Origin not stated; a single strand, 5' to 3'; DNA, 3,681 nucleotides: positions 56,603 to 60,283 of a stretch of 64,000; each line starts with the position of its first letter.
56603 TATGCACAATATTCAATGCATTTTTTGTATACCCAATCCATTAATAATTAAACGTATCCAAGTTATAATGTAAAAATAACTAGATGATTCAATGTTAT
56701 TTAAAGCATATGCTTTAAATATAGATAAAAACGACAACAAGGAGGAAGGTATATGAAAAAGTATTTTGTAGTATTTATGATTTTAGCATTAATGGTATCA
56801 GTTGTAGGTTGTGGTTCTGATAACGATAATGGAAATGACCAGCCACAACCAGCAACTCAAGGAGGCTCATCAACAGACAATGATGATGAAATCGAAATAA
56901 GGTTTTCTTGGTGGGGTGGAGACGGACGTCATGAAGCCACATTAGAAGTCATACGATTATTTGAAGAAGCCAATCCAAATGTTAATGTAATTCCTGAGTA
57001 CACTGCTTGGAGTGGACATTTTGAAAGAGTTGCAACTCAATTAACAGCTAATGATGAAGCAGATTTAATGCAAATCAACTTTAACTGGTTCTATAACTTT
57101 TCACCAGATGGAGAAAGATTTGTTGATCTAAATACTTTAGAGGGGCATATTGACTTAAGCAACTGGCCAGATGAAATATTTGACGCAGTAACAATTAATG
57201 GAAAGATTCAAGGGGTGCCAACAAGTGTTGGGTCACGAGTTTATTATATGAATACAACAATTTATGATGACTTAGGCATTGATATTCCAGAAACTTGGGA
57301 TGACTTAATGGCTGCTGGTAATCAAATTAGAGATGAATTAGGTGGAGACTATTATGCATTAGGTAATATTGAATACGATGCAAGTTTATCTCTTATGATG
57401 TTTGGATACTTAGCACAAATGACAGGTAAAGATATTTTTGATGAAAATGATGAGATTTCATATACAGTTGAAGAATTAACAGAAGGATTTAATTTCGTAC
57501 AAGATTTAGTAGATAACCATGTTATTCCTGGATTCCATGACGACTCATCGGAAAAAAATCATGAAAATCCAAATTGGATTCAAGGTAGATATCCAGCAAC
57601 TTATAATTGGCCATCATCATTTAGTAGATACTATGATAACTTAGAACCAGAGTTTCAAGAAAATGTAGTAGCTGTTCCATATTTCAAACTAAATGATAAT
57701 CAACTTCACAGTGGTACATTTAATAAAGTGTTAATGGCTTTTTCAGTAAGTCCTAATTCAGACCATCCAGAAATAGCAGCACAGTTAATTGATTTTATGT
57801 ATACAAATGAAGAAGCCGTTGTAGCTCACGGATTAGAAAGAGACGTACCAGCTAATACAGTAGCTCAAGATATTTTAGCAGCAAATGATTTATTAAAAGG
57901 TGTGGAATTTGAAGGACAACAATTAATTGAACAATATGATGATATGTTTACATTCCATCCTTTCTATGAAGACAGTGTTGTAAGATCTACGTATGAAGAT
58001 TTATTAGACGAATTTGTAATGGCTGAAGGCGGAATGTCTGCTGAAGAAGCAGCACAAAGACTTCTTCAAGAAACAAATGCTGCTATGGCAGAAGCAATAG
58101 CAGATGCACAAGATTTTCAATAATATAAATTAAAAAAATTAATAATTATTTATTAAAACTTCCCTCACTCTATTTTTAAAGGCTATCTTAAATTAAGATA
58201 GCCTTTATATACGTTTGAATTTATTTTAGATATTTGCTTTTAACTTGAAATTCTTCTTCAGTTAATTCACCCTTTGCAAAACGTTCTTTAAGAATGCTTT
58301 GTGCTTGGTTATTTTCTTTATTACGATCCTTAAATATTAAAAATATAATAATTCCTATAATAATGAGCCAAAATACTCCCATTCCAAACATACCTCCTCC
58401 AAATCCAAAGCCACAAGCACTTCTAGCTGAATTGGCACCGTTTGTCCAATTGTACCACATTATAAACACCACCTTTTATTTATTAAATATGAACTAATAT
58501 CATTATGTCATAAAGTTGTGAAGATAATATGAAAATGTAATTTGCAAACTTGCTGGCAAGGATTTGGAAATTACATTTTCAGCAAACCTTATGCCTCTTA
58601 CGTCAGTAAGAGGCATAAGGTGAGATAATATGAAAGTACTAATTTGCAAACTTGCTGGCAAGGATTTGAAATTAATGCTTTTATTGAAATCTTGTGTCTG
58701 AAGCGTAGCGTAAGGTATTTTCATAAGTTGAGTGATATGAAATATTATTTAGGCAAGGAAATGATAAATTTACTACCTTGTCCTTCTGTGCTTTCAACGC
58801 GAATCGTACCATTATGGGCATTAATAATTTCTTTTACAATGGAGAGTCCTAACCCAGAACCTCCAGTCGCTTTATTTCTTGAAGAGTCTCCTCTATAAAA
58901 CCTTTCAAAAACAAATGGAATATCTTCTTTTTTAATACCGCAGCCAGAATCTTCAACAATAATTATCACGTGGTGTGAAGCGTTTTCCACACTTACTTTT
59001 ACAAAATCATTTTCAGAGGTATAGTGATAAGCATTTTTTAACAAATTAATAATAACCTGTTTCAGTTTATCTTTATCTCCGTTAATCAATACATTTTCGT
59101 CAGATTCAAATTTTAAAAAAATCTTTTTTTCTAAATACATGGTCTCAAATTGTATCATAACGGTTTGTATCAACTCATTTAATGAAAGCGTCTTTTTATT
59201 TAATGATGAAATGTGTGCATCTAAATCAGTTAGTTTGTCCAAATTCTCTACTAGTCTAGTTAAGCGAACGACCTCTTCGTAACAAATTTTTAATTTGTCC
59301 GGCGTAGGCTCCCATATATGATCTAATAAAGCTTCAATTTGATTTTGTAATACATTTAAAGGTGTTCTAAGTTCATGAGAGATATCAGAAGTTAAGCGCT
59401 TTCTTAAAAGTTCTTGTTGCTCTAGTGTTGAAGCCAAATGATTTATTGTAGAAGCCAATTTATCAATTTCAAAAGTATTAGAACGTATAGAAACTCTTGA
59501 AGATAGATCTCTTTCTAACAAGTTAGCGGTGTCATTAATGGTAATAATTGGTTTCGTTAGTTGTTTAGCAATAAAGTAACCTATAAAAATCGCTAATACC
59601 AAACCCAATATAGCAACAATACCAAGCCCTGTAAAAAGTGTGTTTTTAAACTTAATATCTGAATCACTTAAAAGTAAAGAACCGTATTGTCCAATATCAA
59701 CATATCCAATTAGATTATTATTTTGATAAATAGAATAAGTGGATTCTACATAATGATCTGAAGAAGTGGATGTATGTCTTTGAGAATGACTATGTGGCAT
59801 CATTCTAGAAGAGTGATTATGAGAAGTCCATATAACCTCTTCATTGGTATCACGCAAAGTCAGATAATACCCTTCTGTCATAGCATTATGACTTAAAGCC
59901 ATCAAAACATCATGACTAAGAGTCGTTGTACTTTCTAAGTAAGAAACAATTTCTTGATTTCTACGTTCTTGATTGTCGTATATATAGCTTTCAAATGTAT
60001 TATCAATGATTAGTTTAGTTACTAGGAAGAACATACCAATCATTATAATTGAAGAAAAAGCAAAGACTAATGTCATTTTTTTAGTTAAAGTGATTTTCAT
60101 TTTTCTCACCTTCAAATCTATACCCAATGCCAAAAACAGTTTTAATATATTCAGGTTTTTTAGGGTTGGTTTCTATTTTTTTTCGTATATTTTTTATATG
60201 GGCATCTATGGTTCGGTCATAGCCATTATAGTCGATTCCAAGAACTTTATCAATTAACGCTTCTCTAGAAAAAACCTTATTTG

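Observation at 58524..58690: Hairpin family A copies 3 and 4 interleaved with a perfect 15-bp-arm hairpin (family B) in the leader between HK/RR operon and SHOCT gene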

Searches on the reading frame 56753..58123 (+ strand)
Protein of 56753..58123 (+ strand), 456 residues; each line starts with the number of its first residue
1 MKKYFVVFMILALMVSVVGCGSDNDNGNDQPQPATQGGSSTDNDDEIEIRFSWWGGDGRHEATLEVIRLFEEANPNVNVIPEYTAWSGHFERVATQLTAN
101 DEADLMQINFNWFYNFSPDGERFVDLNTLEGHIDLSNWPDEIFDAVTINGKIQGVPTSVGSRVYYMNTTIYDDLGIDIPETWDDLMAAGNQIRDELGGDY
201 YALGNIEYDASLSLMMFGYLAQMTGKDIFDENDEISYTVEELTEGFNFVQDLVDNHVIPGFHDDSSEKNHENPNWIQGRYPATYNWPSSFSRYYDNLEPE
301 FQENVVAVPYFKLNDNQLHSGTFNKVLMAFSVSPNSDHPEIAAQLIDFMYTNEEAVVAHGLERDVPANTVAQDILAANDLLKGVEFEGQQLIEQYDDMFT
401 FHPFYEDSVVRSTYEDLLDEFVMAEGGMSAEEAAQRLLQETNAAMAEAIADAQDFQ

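Call 12: search_protein_families(library=pfam, proteins=[window:56753-58123:+])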
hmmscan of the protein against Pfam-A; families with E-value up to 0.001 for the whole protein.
window:56753-58123:+ (456 aa): 2 families
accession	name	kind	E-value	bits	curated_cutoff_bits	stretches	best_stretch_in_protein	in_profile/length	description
PF13416.11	SBP_bac_8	-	5.6e-22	79.3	27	1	68-373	4-267/279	Bacterial extracellular solute-binding protein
PF01547.30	SBP_bac_1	-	3.3e-21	77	26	1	65-355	12-306/307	Bacterial extracellular solute-binding protein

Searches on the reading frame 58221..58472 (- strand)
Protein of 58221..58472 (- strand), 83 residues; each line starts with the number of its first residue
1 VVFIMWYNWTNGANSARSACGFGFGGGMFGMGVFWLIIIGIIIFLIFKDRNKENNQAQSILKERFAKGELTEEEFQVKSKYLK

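Call 12: search_protein_families(library=pfam, proteins=[window:58221-58472:-])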
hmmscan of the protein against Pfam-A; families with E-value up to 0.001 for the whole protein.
window:58221-58472:- (83 aa): 1 family
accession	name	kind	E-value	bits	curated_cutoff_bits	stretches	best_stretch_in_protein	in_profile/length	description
PF09851.14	SHOCT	-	3.4e-07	30.2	27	1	59-77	4-22/28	Short C-terminal domain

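Call 22: find_encoding_contigs(protein=window:58221-58463:-, flank=10000, max_places=10)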
Protein window:58221-58463:- (80 aa): no gene with exactly this product is on record in the collection.
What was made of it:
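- Tried and rejected: Exact look-up of the SHOCT protein found nothing (call 22).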

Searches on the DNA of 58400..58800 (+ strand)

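Call 15: search_rna_families(source=window, start=58400, end=58800, threshold=evalue, max_evalue=10)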
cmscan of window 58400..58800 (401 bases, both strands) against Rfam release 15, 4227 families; matches with E-value up to 10: 22.
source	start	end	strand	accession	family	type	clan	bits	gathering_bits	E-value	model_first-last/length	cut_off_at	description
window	58510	58651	-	RF01819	RsaD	Gene; sRNA;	-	23.2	50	0.049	1-189/189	no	RNA Staph. aureus D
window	58586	58621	-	RF03578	mir-3910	Gene; miRNA;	-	20.4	95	0.16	21-62/82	no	mir-3910 microRNA precursor family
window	58586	58621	+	RF03578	mir-3910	Gene; miRNA;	-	20.3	95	0.17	21-62/82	no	mir-3910 microRNA precursor family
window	58519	58592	-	RF01026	MIR828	Gene; miRNA;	-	19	69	0.55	1-115/115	no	MIR828 microRNA precursor family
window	58519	58591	-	RF03926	MIR1435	Gene; miRNA;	-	18.6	94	3.2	1-186/186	no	MIR1435 microRNA precursor family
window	58523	58586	-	RF04242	mir-5595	Gene; miRNA;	-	17.7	100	1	1-72/72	no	mir-5595 microRNA precursor family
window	58583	58624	-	RF03717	mir-3119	Gene; miRNA;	-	17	80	1.2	1-85/85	no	mir-3119 microRNA precursor family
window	58519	58590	-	RF03716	mir-7131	Gene; miRNA;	-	16.7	74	1.5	1-84/84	no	mir-7131 microRNA precursor family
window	58557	58675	+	RF02698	Avalong_thermometer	Cis-reg; thermoregulator;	-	16.6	154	1.3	1-131/131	no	Avalong 5' UTR thermometer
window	58720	58792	+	RF01179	snoU83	Gene; snRNA; snoRNA; CD-box;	-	16.5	50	5.1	1-84/84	no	Small nucleolar RNA U83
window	58521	58592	+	RF03716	mir-7131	Gene; miRNA;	-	16.3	74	1.8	1-84/84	no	mir-7131 microRNA precursor family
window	58542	58593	-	RF03653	mir-971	Gene; miRNA;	-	15.6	53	2.2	1-77/77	no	mir-971 microRNA precursor family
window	58583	58624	+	RF03717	mir-3119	Gene; miRNA;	-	15.6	80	3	1-85/85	no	mir-3119 microRNA precursor family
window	58535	58578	+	RF03567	MIR8024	Gene; miRNA;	-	15.4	57.3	4.3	1-86/86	no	MIR8024 microRNA precursor family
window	58524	58583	-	RF03454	mir-1267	Gene; miRNA;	-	14.7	70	4.8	1-78/78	no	mir-1267 microRNA precursor family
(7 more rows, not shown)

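Call 31: search_dna_similar(query=window:58510-58750:+, collection=plasmids, mode=distant, max_evalue=1)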
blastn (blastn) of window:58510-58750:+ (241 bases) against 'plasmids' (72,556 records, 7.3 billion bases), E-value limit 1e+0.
Records with a match: 2; places in all: 2; records where one place covers at least 80% of the query: 0.
Best place of each record, by identity: 90-95% 2.
By first word of the organism name: Leptotrichia 2.
By predicted mobility (MOB-suite, as given by PLSDB): non-mobilizable 2.
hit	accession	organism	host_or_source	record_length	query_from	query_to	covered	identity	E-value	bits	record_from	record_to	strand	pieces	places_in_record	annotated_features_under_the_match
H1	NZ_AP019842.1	Leptotrichia wadei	-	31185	154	184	13%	90.6%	7e-1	42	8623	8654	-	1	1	hypothetical protein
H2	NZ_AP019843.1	Leptotrichia wadei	-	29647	154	184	13%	90.6%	7e-1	42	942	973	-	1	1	hypothetical protein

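Call 32: search_dna_similar(query=window:58510-58750:+, collection=phages, mode=distant, max_evalue=1)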
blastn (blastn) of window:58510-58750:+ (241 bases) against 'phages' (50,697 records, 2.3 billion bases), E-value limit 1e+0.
Records with a match: 5; places in all: 5; records where one place covers at least 80% of the query: 0.
Best place of each record, by identity: >=99% 1; 80-90% 4.
By first word of the organism name: Vibrio 4; Pelagibacter 1.
By host as written in the record: - 1; Vibrio natiegens 1; Vibrio parahaemolyticus 1; Vibrio parahaemolyticus G299 1; Candidatus Pelagibacter sp. FZCC0015 1.
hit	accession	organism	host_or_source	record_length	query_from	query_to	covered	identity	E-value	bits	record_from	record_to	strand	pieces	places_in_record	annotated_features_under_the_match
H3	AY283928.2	Vibrio phage KVP40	-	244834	142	183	17%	81.4%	8e-1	39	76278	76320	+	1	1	hypothetical protein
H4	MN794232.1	Vibrio phage VH1_2019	Vibrio natiegens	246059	142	183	17%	81.4%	8e-1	39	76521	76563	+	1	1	hypothetical protein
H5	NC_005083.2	Vibrio phage KVP40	Vibrio parahaemolyticus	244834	142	183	17%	81.4%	8e-1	39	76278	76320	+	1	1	hypothetical protein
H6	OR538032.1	Vibrio phage PG216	Vibrio parahaemolyticus G299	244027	142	183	17%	81.4%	8e-1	39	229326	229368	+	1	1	hypothetical protein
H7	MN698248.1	Pelagibacter phage HTVC202P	Candidatus Pelagibacter sp. FZCC0015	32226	160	180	9%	100.0%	8e-1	39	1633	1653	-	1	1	putative nuclease/exonuclease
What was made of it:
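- Tried and rejected: BLAST of the block against plasmids and phages: only chance 20-40-nt matches (calls 31, 32).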

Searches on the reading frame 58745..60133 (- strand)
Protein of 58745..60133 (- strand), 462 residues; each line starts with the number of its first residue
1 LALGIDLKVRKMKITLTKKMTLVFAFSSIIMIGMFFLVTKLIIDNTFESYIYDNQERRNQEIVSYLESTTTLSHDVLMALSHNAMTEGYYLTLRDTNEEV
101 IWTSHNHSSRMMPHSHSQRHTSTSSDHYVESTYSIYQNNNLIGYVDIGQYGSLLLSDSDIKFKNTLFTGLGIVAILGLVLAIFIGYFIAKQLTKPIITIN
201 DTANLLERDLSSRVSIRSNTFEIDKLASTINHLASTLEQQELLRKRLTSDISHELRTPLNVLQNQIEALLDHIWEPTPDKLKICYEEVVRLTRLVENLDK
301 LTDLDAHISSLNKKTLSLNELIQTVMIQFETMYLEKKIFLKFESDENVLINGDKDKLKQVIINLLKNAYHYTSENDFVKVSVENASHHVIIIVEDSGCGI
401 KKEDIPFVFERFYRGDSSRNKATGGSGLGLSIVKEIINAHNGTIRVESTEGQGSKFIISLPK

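Call 12: search_protein_families(library=pfam, proteins=[window:58745-60133:-])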
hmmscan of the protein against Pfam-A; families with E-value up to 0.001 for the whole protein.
window:58745-60133:- (462 aa): 4 families
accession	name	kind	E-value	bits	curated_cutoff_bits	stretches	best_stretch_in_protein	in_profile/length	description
PF02518.31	HATPase_c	-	4.9e-31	107.9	26.4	1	352-461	1-108/111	Histidine kinase-, DNA gyrase B-, and HSP90-like ATPase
PF00512.31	HisKA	-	9.2e-12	45.3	26.9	1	244-306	2-65/66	His Kinase A (phospho-acceptor) domain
PF00672.30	HAMP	-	8.8e-06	26.4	25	1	187-239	1-53/53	HAMP domain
PF14501.12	HATPase_c_5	-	8.7e-05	22.8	22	1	358-451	7-93/102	GHKL domain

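Call 23: find_homologous_proteins(query=window:58745-60133:-)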
Query window:58745-60133:- (462 aa): 5127 proteins with E <= 0.001 among 8000 candidates; the best 120 are listed.
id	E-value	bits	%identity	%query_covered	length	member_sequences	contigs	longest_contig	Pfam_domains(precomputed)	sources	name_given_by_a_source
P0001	1.9e-289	978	100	98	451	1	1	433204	PF00672.31,PF02518.32,PF00512.32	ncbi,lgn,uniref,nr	ncbi:signal transduction histidine kinase [Natranaerovirga hydrolytica]|uniref:histidine kinase n=1 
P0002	2.0e-125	437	47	97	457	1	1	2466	PF00672.31,PF02518.32,PF00512.32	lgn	-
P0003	3.2e-124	433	48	97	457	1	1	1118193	PF00672.31,PF02518.32,PF00512.32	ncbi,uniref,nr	ncbi:sensor histidine kinase [Vallitalea okinawensis]|uniref:sensor histidine kinase n=1 Tax=Vallita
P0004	9.0e-124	432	47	97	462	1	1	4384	PF00672.31,PF02518.32,PF00512.32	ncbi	-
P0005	2.0e-110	388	43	97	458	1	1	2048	PF00672.31,PF02518.32,PF00512.32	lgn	-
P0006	2.6e-108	381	43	97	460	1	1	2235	PF00672.31,PF02518.32,PF00512.32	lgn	-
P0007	5.5e-108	380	44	97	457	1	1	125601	PF00672.31,PF02518.32,PF00512.32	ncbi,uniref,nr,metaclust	ncbi:signal transduction histidine-protein kinase BaeS [Clostridium tepidiprofundi DSM 19306]|uniref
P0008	1.4e-107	378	43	97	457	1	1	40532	PF00672.31,PF02518.32,PF00512.32,PF13589.13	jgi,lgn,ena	-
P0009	2.1e-103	365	42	97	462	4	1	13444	PF00672.31,PF02518.32,PF00512.32,PF13589.13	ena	-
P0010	4.9e-102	360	42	98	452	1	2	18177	PF00672.31,PF02518.32,PF00512.32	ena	-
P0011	8.2e-102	359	42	97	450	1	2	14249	PF02518.32,PF00512.32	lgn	-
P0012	2.2e-94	335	42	91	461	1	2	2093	PF00672.31,PF02518.32,PF00512.32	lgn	-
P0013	2.5e-91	325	38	97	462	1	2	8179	PF02518.32,PF00512.32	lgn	-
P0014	4.3e-90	321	38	93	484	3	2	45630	PF00672.31,PF02518.32,PF00512.32,PF13589.13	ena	-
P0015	6.3e-90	320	38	97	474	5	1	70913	PF00672.31,PF02518.32,PF00512.32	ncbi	-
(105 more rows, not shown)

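Call 55: find_encoding_contigs(protein=P0003, flank=3000, max_places=2)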
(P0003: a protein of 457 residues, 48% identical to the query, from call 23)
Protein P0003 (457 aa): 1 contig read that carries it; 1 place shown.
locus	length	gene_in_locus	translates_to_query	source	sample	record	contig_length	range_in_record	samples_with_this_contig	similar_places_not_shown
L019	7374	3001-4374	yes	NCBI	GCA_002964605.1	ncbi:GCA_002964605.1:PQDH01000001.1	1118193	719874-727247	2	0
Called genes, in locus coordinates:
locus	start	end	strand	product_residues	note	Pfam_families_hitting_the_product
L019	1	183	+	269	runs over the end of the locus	PF00376:MerR, PF13411:MerR_1, PF06445:GyrI-like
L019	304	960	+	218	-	PF04402:SIMPL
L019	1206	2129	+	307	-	PF00583:Acetyltransf_1, PF13673:Acetyltransf_10, PF13508:Acetyltransf_7, PF08445:FR47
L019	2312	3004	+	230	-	PF00072:Response_reg, PF23198:PDE8A_N (weak), PF00486:Trans_reg_C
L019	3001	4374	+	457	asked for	PF00672:HAMP, PF00512:HisKA, PF02518:HATPase_c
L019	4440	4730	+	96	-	PF09851:SHOCT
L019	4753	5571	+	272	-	PF03413:PepSY (faint)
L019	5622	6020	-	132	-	PF01451:LMWPc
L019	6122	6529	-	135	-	PF01022:HTH_5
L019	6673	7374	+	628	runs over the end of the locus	PF07732:Cu-oxidase_3 (faint), PF00394:Cu-oxidase (weak), PF07731:Cu-oxidase_2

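Call 56: find_encoding_contigs(protein=P0004, flank=3000, max_places=2)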
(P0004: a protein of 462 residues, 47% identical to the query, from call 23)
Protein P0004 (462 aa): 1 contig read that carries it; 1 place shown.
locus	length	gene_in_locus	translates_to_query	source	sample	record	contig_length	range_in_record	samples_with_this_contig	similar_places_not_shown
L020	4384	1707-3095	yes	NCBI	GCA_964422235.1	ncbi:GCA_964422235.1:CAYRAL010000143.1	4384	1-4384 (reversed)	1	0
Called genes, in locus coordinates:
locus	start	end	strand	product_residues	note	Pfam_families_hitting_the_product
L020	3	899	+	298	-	?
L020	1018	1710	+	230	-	PF00072:Response_reg, PF00486:Trans_reg_C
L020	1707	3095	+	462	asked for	PF00672:HAMP (faint), PF00512:HisKA, PF02518:HATPase_c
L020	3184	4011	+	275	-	PF02540:NAD_synthase (weak), PF00764:Arginosuc_synth (faint)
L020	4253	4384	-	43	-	?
